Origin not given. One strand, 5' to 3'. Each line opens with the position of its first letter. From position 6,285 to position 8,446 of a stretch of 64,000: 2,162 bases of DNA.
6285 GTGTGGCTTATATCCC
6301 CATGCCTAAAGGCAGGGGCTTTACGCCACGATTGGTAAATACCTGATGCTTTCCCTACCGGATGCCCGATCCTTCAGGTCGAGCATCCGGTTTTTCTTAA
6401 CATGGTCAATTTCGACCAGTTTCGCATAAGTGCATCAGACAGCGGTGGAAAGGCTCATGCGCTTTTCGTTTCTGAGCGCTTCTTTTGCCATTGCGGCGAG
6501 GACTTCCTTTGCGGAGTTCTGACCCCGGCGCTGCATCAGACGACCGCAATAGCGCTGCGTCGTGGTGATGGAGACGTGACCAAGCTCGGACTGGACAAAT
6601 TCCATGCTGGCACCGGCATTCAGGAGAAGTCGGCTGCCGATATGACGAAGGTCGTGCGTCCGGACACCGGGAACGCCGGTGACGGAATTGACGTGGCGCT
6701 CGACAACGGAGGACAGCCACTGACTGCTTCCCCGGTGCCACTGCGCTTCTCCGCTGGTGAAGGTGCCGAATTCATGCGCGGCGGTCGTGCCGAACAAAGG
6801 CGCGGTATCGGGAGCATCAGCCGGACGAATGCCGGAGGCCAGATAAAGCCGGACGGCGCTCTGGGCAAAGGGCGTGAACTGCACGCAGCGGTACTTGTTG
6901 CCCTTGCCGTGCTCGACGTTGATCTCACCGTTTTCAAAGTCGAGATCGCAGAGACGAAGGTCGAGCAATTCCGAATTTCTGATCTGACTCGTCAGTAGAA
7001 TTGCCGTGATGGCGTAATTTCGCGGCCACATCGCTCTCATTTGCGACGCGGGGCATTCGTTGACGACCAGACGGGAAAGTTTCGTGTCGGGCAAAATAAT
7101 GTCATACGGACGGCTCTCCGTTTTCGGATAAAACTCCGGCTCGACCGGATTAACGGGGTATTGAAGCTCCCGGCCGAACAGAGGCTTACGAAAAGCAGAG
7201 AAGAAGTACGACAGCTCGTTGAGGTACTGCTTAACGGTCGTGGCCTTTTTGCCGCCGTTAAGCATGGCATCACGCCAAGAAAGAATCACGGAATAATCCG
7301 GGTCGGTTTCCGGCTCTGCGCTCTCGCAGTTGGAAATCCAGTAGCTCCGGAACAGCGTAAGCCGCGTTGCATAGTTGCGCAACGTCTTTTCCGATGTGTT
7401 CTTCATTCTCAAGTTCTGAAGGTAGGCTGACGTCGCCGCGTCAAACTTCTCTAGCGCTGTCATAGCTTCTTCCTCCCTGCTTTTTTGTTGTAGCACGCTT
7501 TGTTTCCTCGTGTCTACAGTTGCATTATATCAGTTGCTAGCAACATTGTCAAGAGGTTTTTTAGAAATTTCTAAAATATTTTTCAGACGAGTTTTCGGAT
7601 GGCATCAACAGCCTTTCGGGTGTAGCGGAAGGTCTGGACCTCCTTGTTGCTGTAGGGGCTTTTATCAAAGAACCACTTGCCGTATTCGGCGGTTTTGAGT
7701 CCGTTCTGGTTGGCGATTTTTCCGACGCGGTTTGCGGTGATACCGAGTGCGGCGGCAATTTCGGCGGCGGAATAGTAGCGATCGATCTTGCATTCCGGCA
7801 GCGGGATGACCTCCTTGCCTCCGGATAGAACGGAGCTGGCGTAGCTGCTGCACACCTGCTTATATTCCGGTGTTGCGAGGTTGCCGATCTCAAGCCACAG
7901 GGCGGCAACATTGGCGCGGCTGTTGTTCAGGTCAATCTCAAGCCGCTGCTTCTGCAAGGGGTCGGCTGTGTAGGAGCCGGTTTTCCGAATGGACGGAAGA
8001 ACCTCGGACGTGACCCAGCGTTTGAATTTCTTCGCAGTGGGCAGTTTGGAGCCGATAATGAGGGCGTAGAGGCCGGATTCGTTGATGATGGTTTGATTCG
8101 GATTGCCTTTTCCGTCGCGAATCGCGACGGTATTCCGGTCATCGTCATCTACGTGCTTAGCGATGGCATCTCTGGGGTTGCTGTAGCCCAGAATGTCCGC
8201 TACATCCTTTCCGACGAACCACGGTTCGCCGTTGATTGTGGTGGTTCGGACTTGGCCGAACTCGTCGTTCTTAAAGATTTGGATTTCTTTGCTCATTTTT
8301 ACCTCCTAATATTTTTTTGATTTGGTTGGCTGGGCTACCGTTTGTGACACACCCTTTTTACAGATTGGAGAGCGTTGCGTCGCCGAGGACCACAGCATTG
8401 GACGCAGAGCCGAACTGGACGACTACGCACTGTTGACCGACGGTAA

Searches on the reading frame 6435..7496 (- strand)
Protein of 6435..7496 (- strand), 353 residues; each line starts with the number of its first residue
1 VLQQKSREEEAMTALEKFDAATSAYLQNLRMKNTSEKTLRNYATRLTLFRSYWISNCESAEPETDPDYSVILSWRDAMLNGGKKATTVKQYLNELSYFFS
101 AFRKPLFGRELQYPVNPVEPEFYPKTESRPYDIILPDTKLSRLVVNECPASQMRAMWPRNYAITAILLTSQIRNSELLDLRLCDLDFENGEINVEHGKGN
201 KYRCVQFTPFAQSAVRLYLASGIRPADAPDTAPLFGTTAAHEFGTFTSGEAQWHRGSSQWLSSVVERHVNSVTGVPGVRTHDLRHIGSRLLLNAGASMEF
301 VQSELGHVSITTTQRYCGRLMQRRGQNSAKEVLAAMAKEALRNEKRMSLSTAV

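Call 71: search_protein_families(library=phrogs, proteins=[window:6435-7496:-], max_evalue=0.00001)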
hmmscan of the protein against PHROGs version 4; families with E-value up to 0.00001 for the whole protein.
window:6435-7496:- (353 aa): 2 families
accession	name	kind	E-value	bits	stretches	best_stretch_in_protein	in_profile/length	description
phrog_1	-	integration and excision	9.8e-31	108.7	1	18-317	166-433/611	integrase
phrog_216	-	integration and excision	5.9e-19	69.3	1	156-318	72-223/301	integrase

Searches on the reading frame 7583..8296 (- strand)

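Call 71: search_protein_families(library=phrogs, proteins=[window:7583-8296:-], max_evalue=0.00001)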
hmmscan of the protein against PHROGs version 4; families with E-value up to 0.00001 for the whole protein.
window:7583-8296:- (237 aa): 15 families
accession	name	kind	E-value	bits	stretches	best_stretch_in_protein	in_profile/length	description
phrog_130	-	transcription regulation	5.6e-62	211.3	1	1-236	156-407/480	anti-repressor Ant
phrog_7940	-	unknown function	1.8e-60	205.6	1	3-235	2-247/252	-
phrog_2899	-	transcription regulation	1.1e-49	170.4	1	1-121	3-123/263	anti-repressor Ant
phrog_463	-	transcription regulation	2.7e-48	165.7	1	2-119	2-120/250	anti-repressor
phrog_2593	-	transcription regulation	2.6e-35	123.4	1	3-120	17-144/255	anti-repressor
phrog_1726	-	transcription regulation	3.6e-31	109.9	1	114-236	134-257/264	anti-repressor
phrog_2977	-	transcription regulation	1.5e-30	107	1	2-87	61-149/150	anti-repressor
phrog_245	-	transcription regulation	3.7e-30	106.5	1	8-117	44-149/319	anti-repressor Ant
phrog_5060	-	transcription regulation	6.9e-29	102.4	1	15-113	16-120/224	anti-repressor Ant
phrog_25722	-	unknown function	8.3e-29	101.3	1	4-112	3-111/150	-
phrog_2011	-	transcription regulation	1.8e-27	97.7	1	6-117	2-124/275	anti-repressor Ant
phrog_9976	-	transcription regulation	1.6e-22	81.3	1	15-108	10-105/188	anti-repressor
phrog_32874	-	unknown function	3.1e-19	70.4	1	132-235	5-107/114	-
phrog_373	-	transcription regulation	9e-07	29.5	1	4-117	79-204/373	anti-repressor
phrog_34000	-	unknown function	9.2e-06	26.6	0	5-107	14-123/194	-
